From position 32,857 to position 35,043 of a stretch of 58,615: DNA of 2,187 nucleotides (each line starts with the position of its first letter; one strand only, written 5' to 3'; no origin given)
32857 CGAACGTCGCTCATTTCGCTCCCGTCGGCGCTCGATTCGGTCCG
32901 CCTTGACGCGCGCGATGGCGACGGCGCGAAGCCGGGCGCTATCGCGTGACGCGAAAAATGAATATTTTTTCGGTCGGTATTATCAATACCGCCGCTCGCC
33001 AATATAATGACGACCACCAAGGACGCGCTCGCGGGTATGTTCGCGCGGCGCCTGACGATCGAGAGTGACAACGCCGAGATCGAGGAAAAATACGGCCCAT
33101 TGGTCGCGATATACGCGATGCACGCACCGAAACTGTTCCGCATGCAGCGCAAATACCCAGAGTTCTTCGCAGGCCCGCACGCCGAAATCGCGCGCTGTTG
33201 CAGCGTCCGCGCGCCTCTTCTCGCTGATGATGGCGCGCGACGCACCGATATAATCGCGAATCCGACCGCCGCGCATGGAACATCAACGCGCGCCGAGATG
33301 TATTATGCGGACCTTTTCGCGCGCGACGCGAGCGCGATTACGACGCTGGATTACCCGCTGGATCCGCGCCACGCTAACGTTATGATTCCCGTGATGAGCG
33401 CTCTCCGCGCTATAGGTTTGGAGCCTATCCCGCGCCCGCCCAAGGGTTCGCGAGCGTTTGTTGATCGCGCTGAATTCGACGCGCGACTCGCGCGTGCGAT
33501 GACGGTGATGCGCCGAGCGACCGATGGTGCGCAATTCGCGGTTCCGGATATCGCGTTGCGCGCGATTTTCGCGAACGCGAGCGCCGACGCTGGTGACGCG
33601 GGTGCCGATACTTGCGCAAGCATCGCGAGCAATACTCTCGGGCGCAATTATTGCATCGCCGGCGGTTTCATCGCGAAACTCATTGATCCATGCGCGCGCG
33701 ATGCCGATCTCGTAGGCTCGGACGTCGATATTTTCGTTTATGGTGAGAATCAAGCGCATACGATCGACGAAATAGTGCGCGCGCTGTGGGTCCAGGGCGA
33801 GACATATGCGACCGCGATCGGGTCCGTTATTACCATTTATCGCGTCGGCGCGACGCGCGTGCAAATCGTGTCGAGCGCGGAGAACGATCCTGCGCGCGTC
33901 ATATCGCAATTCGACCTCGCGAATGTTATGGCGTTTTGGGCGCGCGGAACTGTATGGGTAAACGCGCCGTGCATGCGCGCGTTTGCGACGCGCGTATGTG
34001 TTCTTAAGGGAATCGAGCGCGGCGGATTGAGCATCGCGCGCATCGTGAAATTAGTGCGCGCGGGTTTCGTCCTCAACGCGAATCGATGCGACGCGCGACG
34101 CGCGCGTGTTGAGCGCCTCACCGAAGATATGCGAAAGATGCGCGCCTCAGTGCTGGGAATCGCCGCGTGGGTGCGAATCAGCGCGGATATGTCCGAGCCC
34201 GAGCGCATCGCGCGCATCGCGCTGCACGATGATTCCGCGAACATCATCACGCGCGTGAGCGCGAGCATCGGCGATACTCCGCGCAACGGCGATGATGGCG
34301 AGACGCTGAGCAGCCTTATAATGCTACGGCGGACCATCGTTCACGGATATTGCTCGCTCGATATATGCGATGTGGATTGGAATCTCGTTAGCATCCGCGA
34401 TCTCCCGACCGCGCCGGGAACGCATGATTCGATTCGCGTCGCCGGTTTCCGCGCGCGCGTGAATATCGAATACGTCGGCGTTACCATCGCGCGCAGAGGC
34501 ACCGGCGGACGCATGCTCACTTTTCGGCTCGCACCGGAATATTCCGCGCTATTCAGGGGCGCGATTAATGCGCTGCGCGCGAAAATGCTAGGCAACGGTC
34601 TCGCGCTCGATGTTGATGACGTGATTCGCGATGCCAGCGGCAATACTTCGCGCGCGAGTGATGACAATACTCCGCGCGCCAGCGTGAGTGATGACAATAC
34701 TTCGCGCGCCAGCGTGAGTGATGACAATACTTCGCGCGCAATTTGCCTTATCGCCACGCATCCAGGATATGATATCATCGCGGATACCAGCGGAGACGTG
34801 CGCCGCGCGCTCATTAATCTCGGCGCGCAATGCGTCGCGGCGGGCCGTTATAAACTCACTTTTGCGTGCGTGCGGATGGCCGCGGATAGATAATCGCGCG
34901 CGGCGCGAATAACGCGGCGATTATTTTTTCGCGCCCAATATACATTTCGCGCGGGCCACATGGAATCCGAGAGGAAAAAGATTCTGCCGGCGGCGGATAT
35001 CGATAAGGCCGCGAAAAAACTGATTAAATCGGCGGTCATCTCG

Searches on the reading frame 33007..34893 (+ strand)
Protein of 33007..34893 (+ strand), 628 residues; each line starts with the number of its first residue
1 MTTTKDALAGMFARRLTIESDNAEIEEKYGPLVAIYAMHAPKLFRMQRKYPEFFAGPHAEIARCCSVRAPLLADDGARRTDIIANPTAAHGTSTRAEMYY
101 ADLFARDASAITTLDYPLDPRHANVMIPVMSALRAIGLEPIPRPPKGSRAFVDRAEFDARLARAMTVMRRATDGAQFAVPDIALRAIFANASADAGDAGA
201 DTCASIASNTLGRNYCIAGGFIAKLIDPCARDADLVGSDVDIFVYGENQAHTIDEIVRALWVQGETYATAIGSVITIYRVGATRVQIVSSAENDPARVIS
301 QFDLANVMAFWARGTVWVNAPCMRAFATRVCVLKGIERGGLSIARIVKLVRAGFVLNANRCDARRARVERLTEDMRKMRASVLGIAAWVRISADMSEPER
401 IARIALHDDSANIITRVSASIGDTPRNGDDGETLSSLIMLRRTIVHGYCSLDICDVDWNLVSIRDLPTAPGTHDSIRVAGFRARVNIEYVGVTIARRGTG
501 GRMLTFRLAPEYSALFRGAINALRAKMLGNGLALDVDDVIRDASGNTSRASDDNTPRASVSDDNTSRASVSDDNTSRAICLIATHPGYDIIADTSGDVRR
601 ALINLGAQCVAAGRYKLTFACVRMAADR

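Call 6: search_protein_families(library=pfam, proteins=[window:33007-34893:+], max_evalue=0.01)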
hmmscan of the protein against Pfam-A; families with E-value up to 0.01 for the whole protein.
window:33007-34893:+ (628 aa): 0 families

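Call 43: list_cluster_members(proteins=[P0001, window:33007-34893:+, window:47383-49191:-, window:52403-53815:-, window:21634-26202:+, window:43158-46454:+])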
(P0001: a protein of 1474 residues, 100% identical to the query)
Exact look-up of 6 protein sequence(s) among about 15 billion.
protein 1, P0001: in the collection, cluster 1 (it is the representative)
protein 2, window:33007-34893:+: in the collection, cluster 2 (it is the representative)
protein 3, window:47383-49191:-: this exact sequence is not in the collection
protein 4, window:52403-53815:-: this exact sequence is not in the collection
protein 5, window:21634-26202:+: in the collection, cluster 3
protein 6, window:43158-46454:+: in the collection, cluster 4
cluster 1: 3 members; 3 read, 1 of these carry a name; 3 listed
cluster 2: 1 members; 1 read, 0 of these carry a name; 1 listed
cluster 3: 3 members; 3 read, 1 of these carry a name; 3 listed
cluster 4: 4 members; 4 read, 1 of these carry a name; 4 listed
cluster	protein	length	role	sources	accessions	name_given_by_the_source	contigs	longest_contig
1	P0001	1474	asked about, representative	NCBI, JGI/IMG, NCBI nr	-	-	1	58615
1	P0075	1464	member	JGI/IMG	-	hypothetical protein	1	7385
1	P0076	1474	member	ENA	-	-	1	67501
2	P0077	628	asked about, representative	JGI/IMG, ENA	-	-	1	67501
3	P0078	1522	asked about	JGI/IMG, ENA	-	-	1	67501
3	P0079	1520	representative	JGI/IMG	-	DNA repair exonuclease SbcCD ATPase subunit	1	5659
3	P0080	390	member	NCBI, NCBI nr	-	-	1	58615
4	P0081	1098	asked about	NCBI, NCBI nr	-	-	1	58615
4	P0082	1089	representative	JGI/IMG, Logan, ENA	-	-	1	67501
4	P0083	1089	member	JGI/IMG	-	uncharacterized protein YjiS (DUF1127 family)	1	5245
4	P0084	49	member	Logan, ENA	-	-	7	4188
